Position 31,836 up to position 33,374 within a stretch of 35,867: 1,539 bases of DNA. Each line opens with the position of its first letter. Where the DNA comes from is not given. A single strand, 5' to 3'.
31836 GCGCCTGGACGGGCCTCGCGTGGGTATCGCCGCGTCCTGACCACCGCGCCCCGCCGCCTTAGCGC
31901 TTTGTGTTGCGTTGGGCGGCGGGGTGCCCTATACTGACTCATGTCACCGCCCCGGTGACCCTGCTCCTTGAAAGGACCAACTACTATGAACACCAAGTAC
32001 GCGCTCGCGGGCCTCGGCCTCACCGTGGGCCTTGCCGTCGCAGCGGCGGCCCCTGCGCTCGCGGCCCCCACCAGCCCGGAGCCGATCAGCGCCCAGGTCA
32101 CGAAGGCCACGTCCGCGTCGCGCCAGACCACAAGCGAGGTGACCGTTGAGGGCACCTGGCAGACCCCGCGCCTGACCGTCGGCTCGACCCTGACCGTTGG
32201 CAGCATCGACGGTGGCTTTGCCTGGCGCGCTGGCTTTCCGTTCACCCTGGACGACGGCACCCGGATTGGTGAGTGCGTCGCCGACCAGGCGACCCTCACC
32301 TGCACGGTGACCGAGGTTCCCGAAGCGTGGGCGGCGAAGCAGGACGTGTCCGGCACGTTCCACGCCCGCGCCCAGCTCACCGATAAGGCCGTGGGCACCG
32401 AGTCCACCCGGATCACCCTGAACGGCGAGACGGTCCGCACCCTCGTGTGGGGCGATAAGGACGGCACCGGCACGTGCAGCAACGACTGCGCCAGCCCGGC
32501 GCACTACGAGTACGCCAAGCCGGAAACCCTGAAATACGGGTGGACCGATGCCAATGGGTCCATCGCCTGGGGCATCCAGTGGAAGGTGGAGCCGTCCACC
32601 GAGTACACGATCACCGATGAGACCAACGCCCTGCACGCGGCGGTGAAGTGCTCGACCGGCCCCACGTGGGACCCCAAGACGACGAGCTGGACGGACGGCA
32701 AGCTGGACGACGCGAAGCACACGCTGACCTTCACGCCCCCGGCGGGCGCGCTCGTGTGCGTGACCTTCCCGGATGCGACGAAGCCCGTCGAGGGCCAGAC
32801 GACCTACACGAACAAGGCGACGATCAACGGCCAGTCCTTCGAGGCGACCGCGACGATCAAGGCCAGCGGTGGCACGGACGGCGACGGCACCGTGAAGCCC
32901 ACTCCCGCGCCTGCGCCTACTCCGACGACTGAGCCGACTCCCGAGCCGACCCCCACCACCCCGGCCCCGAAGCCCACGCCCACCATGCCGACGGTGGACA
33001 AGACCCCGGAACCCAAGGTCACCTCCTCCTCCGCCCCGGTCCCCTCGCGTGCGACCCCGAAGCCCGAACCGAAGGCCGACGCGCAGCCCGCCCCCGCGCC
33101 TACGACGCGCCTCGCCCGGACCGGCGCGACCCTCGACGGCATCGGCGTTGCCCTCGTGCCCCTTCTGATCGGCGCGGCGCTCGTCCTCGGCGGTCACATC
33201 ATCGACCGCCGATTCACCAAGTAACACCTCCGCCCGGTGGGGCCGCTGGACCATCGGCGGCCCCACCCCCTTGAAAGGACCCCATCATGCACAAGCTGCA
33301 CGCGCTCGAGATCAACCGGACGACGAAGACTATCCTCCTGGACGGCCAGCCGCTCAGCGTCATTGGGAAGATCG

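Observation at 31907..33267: Self-contained moron encoding a sortase-anchored (LARTG) adhesin-like surface protein inside the replication module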

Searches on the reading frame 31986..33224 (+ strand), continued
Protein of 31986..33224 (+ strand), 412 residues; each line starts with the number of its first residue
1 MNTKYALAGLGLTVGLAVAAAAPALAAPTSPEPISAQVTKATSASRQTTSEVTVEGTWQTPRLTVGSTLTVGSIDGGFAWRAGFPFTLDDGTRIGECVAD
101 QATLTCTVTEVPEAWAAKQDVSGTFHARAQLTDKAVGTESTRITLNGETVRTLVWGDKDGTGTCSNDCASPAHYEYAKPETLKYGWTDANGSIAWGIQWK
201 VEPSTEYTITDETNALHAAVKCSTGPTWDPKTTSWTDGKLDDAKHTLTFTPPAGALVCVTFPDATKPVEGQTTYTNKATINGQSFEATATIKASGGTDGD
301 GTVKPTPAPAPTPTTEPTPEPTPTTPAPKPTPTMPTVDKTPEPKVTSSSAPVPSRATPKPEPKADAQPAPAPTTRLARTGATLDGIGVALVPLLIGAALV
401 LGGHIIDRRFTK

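Call 53: find_related_loci(query=A2, collection=genome_contigs, flank=10000)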
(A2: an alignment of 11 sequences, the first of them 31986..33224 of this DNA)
Query A2 (412 aa) in genome_contigs; peptide patterns used: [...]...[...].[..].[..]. (x = any residue, [..] = any of these).
229 stretches matched a pattern; 23 encode a relative of the query (tblastn E <= 1e-3); 23 distinct loci.
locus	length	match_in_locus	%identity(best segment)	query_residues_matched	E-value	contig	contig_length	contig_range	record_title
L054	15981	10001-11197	59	34-410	2e-138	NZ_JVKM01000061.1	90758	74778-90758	Xylanimonas cellulosilytica strain 352_XCEL, whole genome shotgun sequence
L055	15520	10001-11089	50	4-373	5e-104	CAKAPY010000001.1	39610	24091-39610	MAG TPA_asm: uncultured Actinomyces sp. isolate SRR15235659_bin.4_metaWRAP_v1.1_MAG genome assembly, contig: NODE_225_le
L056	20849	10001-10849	43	12-301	5e-64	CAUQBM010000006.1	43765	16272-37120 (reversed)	MAG TPA_asm: uncultured Candidatus Saccharibacteria bacterium isolate ERR9969040_bin.10_MetaWRAP_v1.3_MAG genome assembl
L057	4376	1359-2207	43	12-301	6e-64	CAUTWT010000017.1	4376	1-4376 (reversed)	MAG TPA_asm: uncultured Candidatus Saccharibacteria bacterium isolate ERR10228871_bin.10_MetaWRAP_v1.3_MAG genome assemb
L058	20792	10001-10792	49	34-301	2e-68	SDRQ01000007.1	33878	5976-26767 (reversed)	TM7 phylum sp. oral taxon 352 strain TM7_HOT_352-SAG3 352SAG3_NODE_7_338, whole genome shotgun sequence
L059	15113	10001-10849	42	12-301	2e-62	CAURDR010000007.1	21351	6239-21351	MAG TPA_asm: uncultured Candidatus Saccharibacteria bacterium isolate ERR9968773_bin.8_MetaWRAP_v1.3_MAG genome assembly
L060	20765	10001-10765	48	34-292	3e-61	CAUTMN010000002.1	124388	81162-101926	MAG TPA_asm: uncultured Candidatus Saccharibacteria bacterium isolate ERR10228878_bin.10_MetaWRAP_v1.3_MAG genome assemb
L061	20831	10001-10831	41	15-301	4e-61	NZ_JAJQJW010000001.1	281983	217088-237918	Candidatus Nanosynbacter sp. TM7-075 c_000000000002, whole genome shotgun sequence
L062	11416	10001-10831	41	15-301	8e-61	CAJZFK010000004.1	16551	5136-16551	TPA_asm: uncultured Candidatus Saccharibacteria bacterium isolate SRR2037088_bin.10_metaWRAP_v1.1_MAG genome assembly, c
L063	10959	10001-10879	40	7-294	3e-60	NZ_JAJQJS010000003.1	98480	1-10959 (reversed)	Candidatus Nanosynbacter sp. TM7-076 c_000000000012, whole genome shotgun sequence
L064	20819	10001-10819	40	15-297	4e-55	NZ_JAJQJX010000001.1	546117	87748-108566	Candidatus Nanosynbacter sp. TM7-053 NODE_1_length_546117_cov_695.513709, whole genome shotgun sequence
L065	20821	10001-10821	43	15-297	1e-34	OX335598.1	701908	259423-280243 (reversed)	Candidatus Saccharibacteria bacterium isolate PRJEB56001 genome assembly, chromosome: contig00001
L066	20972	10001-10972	33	5-336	9e-33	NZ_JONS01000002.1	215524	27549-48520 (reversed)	Actinomyces israelii DSM 43320 O145DRAFT_scaffold00002.2_C, whole genome shotgun sequence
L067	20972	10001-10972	35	5-334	6e-31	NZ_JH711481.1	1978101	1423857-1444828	Actinomyces massiliensis 4401292 scaffold00001, whole genome shotgun sequence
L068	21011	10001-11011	34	5-329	4e-30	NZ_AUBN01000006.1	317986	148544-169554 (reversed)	Actinomyces gerencseriae DSM 6844 G448DRAFT_scaffold00004.4_C, whole genome shotgun sequence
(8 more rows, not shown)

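Call 58: search_protein_families(library=pfam, proteins=[L064:3919-5112:+, L064:5542-6087:+, L064:6644-7201:+, L064:7266-8615:-, L064:8676-9683:+, L064:11725-12249:+, L064:13431-14339:+, L064:15644-17092:+, L064:17092-18444:+, L064:18466-19926:+], max_evalue=0.001)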
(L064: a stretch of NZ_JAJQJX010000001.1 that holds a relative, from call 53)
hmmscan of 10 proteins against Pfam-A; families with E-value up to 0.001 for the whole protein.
L064:3919-5112:+ (397 aa): 6 families
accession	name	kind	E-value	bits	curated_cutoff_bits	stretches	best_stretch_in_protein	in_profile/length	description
PF02518.31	HATPase_c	-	2.7e-27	95.8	26.4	1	285-390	5-108/111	Histidine kinase-, DNA gyrase B-, and HSP90-like ATPase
PF00512.31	HisKA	-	4.1e-10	40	26.9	1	169-236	2-66/66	His Kinase A (phospho-acceptor) domain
PF13426.13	PAS_9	-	4.2e-08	33.8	27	1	57-161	2-103/103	PAS domain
PF00989.32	PAS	-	2.7e-05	24.6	22.6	1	49-159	4-113/113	PAS fold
PF13581.12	HATPase_c_2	-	7.5e-05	23.2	27.4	1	283-369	33-112/127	Histidine kinase-like ATPase domain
PF13589.12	HATPase_c_3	-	0.0001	22.8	25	1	287-361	4-79/137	Histidine kinase-, DNA gyrase B-, and HSP90-like ATPase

L064:5542-6087:+ (181 aa): 2 families
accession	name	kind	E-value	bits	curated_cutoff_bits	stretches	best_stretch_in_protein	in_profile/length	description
PF02357.24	NusG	-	7.8e-31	106.9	22.2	1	10-113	1-92/93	Transcription termination factor nusG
PF00467.35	KOW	-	7e-05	22.9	22.3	1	131-160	2-31/32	KOW motif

L064:6644-7201:+ (185 aa): 1 family
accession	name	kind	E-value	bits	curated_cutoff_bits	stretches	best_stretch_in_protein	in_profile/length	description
PF01300.24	Sua5_yciO_yrdC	-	2.8e-35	121.8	25.1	1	14-185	2-177/178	Telomere recombination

L064:7266-8615:- (449 aa): 4 families
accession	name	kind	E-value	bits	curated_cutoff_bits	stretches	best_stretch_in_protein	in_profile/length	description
PF00113.28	Enolase_C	-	1.1e-107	360.2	21.5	1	166-437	2-280/296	Enolase, C-terminal TIM barrel domain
PF03952.21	Enolase_N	-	8.9e-57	191.3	35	1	28-157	1-131/131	Enolase, N-terminal domain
PF07476.17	MAAL_C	-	7.7e-05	22.4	27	1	324-409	130-214/249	Methylaspartate ammonia-lyase C-terminus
PF13378.12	MR_MLE_C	-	0.00074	19.7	29.4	0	288-406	53-168/219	Enolase C-terminal domain-like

L064:8676-9683:+ (335 aa): 1 family
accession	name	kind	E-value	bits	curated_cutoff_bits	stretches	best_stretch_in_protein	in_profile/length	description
PF00687.26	Ribosomal_L1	-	9.6e-62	208.5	32.2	1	139-327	3-198/198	Ribosomal protein L1p/L10e family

L064:11725-12249:+ (174 aa): 1 family
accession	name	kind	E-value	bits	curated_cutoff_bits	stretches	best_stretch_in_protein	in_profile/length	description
PF00466.25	Ribosomal_L10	-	1.3e-23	83.3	22.8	1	5-103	3-100/100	Ribosomal protein L10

L064:13431-14339:+ (302 aa): 1 family
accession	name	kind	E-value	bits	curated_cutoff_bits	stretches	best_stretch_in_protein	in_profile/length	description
PF10977.13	DUF2797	-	4.6e-13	50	25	1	112-282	64-226/227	Protein of unknown function (DUF2797)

L064:15644-17092:+ (482 aa): 16 families
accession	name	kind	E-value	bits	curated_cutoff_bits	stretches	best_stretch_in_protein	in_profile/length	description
PF13177.12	DNA_pol3_delta2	-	1.7e-33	116.3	27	1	20-163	2-160/161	DNA polymerase III, delta subunit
PF00004.35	AAA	-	3.7e-17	63.4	21.2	1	40-161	1-129/131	ATPase family associated with various cellular activities (AAA)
PF22608.2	DNAX_ATPase_lid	-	1.1e-07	31.9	27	1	169-208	3-42/49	DNA polymerase III clamp loader subunit, ATPase lid domain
PF13401.12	AAA_22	-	1.4e-07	32.4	27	1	40-141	8-122/130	AAA domain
PF07728.20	AAA_5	-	2.6e-07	31.2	22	1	41-132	3-94/139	AAA domain (dynein-related subfamily)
PF11490.13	DNA_pol3_a_NII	-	3.1e-07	30.7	26.3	1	383-452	2-72/117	DNA polymerase III polC-type N-terminus II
PF13173.12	AAA_14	-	4.8e-07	30.3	27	1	39-143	4-99/129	AAA domain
PF05496.18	RuvB_N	-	2e-06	28.1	27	1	10-130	2-110/159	Holliday junction DNA helicase RuvB P-loop domain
PF12169.13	DNA_pol3_gamma3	-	9.6e-06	25.9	24.4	1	219-278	1-60/143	DNA polymerase III subunits gamma and tau domain III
PF13191.12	AAA_16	-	2.5e-05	25.3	32.6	1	19-62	4-49/167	AAA ATPase domain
PF06068.19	TIP49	-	3.5e-05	23.6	23.8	0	23-62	35-75/347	TIP49 P-loop domain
PF13604.12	AAA_30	-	0.00011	22.4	27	0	40-138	21-122/191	AAA domain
PF05673.19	DUF815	-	0.00033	20.3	23.8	1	13-88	26-97/249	Protein of unknown function (DUF815)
PF13479.12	AAA_24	-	0.00049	20.4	27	0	40-124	5-84/195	AAA domain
PF13245.12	AAA_19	-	0.00083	20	25.1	0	104-138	90-123/134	AAA domain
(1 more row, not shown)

L064:17092-18444:+ (450 aa): 5 families
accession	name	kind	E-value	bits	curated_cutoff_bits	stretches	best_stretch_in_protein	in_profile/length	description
PF03796.21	DnaB_C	-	9.7e-107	356.5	27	1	188-443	1-254/255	DnaB-like helicase C terminal domain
PF00772.26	DnaB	-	1.4e-32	112.2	23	1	13-113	2-102/103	DnaB-like helicase N terminal domain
PF13481.12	AAA_25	-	2.8e-13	50.4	27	1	203-365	30-189/195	AAA domain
PF06745.19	ATPase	-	3.7e-05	23.7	26.6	1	189-263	1-74/231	KaiC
PF20307.4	divDNAB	-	0.00015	21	26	0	142-233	5-104/356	Divergent DnaB-like ATPase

L064:18466-19926:+ (486 aa): 1 family
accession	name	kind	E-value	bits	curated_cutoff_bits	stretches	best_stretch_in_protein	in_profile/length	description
PF13231.12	PMT_2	-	3.5e-08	34.3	26.1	1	73-225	9-150/160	Dolichyl-phosphate-mannose-protein mannosyltransferase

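Call 77: fold_search(model_id=the predicted structure, library=viral)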
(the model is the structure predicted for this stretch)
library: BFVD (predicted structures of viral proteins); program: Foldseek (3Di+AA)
matches with E <= 10: 541; with E <= 0.001: 4
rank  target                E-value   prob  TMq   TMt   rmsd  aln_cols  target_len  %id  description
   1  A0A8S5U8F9            1.8e-13  1.00  0.37  0.39  35.3       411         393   18  Clumping factor [Siphoviridae sp. ct9j27]
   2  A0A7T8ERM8            1.9e-04  0.98  0.17  0.27  18.7       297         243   10  (no name in the UniProt tables at hand)
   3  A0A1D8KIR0            2.6e-04  0.91  0.15  0.08  24.2       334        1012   13  Baseplate hub + tail lysozyme [Synechococcus phage S-CAM3]
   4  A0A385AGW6            3.7e-04  1.00  0.18  0.08  17.9       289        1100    8  Tail protein [Methanobacterium virus Drs3]
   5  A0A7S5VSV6            1.2e-03  0.82  0.14  0.13  23.4       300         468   11  (no name in the UniProt tables at hand)
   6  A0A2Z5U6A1            1.2e-03  0.54  0.12  0.09  37.8       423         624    9  Glycoprotein [Rhinolophus gammaherpesvirus 1]
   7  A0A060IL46            2.0e-03  0.63  0.11  0.12  25.6       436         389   14  ORF27R [Cyprinid herpesvirus 3]
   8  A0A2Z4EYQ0            2.3e-03  0.54  0.13  0.07  28.3       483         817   10  (no name in the UniProt tables at hand)
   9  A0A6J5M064            3.3e-03  0.94  0.23  0.17  12.1       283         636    8  Secretion system C-terminal sorting domain [uncultured Caudovirales phage]
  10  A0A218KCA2            5.2e-03  0.41  0.14  0.07  20.7       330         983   12  CBM-cenC domain-containing protein [Bacillus phage PBC2]
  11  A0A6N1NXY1            5.7e-03  0.87  0.19  0.09  21.2       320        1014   12  DUF11 domain-containing protein [Tupanvirus soda lake]
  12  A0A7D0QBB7            5.7e-03  0.21  0.10  0.11  22.2       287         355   12  (no name in the UniProt tables at hand)
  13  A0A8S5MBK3            6.0e-03  0.77  0.19  0.14  17.3       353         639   11  Uncharacterized protein [Podoviridae sp. ct53O25]
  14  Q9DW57                6.4e-03  0.51  0.14  0.11  17.1       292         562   11  Pr138 [Rat cytomegalovirus (strain Maastricht)]
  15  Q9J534                7.0e-03  0.44  0.11  0.18  19.6       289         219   10  ORF FPV199 V-type Ig domain [Fowlpox virus (strain NVSL)]
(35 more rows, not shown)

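Call 81: find_encoding_contigs(protein=P0073, flank=10000, max_places=2)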
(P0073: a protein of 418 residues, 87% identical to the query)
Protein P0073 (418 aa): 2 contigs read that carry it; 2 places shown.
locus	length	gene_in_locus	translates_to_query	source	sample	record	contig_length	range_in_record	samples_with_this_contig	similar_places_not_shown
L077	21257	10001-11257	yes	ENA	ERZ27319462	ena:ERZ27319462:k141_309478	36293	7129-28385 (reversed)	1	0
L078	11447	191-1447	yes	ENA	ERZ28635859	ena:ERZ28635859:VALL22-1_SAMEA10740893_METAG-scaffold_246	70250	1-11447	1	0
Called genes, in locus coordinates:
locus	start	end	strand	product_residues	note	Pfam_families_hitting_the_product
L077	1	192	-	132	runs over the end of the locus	-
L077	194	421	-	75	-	-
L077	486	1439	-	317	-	PF17236:SU10_MCP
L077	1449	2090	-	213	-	-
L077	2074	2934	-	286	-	PF25310:VG15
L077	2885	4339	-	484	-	PF05133:SPP1_portal (weak)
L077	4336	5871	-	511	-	-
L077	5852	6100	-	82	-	-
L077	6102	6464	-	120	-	-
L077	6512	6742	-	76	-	-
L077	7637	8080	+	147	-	-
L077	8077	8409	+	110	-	-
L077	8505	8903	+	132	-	-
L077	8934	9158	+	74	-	-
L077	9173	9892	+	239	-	PF10979:DUF2786 (weak), PF23771:DUF7168 (weak)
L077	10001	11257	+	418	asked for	-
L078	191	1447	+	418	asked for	-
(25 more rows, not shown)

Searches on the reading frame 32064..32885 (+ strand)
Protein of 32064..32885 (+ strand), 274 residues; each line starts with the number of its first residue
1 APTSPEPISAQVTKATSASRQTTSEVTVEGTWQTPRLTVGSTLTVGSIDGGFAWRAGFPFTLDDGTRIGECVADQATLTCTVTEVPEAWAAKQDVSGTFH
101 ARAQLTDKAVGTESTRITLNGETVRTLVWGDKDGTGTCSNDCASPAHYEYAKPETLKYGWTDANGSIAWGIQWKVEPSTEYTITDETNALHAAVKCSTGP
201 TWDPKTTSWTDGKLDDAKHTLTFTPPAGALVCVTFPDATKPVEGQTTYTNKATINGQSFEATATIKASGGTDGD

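Call 28: search_protein_representatives(protein=window:32064-32885:+)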
Query: 274 residues. Proteins with E-value up to 0.001 (for the whole library): 36; up to 1e-10: 20; up to 1e-30: 7. The best 36 are listed.
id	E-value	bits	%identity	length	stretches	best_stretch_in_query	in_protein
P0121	4.8e-86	304.7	57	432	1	7-274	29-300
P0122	1.7e-57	211.1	43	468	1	4-274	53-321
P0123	3.8e-55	203.4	41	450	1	4-274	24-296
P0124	2.2e-38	148.4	76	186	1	4-108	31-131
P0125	1.4e-37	145.8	87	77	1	156-232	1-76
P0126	5.6e-32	127.4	41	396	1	10-274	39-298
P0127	4.0e-31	124.6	44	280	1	4-166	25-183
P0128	7.5e-25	104.0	87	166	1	214-274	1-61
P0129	5.3e-24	101.2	67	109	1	8-82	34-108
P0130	1.0e-23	100.3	36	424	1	5-273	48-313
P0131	4.7e-16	75.2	69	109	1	1-67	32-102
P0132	1.1e-15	74.0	38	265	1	156-274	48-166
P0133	2.0e-15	73.1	36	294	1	9-260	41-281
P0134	4.1e-15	72.1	33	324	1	3-274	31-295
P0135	1.3e-13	67.2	39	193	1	7-143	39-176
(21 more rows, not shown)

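Call 31: find_homologous_proteins(query=P0130)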
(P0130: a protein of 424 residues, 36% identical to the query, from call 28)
Query P0130 (424 aa): 32 proteins with E <= 0.001 among 8000 candidates.
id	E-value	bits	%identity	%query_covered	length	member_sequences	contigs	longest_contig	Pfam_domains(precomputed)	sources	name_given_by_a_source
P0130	1.6e-277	938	100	100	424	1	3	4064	PF17961.8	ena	-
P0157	4.2e-277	937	100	100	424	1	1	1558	PF17961.8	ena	-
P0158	6.3e-277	936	100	100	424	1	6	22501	PF17961.8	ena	-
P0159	3.7e-276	934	99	100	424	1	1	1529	PF17961.8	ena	-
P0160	1.1e-262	890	96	100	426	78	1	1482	PF17961.8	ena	-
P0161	2.8e-246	835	93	100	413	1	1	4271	PF17961.8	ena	-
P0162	2.1e-232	790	88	100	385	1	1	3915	PF17961.8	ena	-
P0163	6.1e-232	788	88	100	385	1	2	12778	PF17961.8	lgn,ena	-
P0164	2.9e-231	786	90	100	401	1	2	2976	PF17961.8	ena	-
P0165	1.1e-197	675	99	71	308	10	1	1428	PF17961.8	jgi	-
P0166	9.7e-179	613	68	88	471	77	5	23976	-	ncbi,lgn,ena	-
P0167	1.5e-177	609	63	100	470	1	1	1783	-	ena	-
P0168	2.0e-177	609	71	88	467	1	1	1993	-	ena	-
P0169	2.3e-175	602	61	94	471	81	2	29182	PF17961.8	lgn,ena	-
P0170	4.7e-170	584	61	100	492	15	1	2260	-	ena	-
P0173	1.3e-119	418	51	100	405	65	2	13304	PF17961.8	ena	-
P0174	1.3e-114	402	54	73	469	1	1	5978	PF17961.8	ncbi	ncbi:MAG: Ig-like domain-containing protein [Actinomyces sp.]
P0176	5.2e-91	324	47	86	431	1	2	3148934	-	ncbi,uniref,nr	ncbi:hypothetical protein [Actinomyces howellii]|uniref:SDR-like Ig domain-containing protein n=1 Ta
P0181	1.7e-32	131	32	87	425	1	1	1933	PF27998.1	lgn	-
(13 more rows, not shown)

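Call 41: find_encoding_contigs(protein=P0176, flank=10000, max_places=2)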
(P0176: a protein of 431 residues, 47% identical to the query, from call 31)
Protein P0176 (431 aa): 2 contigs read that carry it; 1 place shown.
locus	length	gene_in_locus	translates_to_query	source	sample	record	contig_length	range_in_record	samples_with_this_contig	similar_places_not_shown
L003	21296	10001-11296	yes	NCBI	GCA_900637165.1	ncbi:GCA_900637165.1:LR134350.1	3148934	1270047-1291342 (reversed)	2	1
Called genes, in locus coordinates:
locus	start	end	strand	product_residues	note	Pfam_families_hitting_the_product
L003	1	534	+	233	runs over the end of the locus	PF00333:Ribosomal_S5, PF03719:Ribosomal_S5_C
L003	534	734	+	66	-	PF00327:Ribosomal_L30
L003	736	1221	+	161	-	PF00828:Ribosomal_L27A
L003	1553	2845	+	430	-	PF00344:SecY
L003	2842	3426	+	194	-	PF00406:ADK, PF13671:AAA_33, PF13207:AAA_17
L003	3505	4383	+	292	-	PF00557:Peptidase_M24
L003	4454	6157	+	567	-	PF02838:Glyco_hydro_20b, PF00728:Glyco_hydro_20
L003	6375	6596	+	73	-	PF01176:eIF-1a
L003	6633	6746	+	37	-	PF00444:Ribosomal_L36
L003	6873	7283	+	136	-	PF00416:Ribosomal_S13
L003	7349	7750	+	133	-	PF00411:Ribosomal_S11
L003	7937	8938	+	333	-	PF01193:RNA_pol_L, PF01000:RNA_pol_A_bac, PF03118:RNA_pol_A_CTD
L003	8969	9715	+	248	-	PF01196:Ribosomal_L17, PF27542:ArfC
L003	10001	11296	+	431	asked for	-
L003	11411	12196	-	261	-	PF00480:ROK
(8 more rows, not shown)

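Call 82: search_protein_families(library=pfam, proteins=[P0130, P0174, P0169, P0173, P0181], max_evalue=0.01)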
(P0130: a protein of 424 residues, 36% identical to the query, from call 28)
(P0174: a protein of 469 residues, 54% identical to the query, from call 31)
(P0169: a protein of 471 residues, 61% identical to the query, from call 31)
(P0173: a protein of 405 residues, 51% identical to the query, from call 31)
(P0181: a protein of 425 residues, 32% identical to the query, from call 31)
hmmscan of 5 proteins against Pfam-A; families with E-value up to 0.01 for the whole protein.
P0130 (424 aa): 1 family
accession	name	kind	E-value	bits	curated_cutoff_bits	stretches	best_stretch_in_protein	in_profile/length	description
PF17961.7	Big_8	-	6.1e-06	26.8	22.9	1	64-155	3-98/103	Bacterial Ig domain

P0174 (469 aa): 1 family
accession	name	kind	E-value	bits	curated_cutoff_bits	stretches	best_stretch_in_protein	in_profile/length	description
PF17961.7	Big_8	-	3e-06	27.8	22.9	1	62-153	3-98/103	Bacterial Ig domain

P0169 (471 aa): 1 family
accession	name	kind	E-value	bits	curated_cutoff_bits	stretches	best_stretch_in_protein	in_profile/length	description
PF17961.7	Big_8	-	5.7e-06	26.9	22.9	1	64-156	3-99/103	Bacterial Ig domain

P0173 (405 aa): 1 family
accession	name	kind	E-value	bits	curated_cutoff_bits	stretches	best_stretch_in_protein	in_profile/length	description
PF17961.7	Big_8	-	2.3e-06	28.1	22.9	1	62-153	3-98/103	Bacterial Ig domain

P0181 (425 aa): 0 families
